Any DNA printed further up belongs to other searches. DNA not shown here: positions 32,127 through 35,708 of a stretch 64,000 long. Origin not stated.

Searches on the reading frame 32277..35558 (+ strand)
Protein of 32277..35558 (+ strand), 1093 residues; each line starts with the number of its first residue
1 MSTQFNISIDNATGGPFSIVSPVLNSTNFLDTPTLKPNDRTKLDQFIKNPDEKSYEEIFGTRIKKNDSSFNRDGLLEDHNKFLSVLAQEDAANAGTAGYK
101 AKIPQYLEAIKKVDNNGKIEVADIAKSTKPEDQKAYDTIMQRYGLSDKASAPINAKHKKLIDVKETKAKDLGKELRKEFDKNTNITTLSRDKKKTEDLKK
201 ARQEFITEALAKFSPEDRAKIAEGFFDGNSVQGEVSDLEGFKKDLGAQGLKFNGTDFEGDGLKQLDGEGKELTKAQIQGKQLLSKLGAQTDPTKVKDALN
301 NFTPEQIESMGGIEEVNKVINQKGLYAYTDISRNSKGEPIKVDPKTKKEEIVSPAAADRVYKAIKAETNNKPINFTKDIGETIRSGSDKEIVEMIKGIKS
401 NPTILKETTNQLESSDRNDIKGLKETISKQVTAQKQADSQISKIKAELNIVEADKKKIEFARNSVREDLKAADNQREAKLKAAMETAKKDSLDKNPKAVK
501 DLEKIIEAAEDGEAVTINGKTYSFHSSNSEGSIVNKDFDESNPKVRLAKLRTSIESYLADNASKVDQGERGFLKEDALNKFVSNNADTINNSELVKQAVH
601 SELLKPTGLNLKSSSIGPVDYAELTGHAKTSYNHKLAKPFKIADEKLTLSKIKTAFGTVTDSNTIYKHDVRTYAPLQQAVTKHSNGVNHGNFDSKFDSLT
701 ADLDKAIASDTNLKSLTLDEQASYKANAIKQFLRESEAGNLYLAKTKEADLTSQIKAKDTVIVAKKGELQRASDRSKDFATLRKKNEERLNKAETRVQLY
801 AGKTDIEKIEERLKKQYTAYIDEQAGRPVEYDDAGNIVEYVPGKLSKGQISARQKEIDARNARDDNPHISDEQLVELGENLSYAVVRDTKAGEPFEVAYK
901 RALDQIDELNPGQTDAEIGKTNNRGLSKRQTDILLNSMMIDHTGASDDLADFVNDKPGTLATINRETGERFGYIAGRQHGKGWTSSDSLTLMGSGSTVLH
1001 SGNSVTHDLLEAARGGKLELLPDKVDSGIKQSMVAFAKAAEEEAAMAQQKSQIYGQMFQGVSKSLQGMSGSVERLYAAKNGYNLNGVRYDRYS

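Call 9: search_protein_families(library=pfam, proteins=[window:32277-35558:+])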
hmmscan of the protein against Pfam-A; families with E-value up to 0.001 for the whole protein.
window:32277-35558:+ (1093 aa): 0 families

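Call 37: search_protein_families(library=pfam, max_evalue=1, proteins=[window:32277-35558:+])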
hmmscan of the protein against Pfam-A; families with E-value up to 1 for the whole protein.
window:32277-35558:+ (1093 aa): 1 family
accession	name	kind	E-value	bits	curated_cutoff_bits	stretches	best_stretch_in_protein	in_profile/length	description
PF02768.20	DNA_pol3_beta_3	-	0.034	14.4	27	1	758-818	8-67/121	DNA polymerase III beta subunit, C-terminal domain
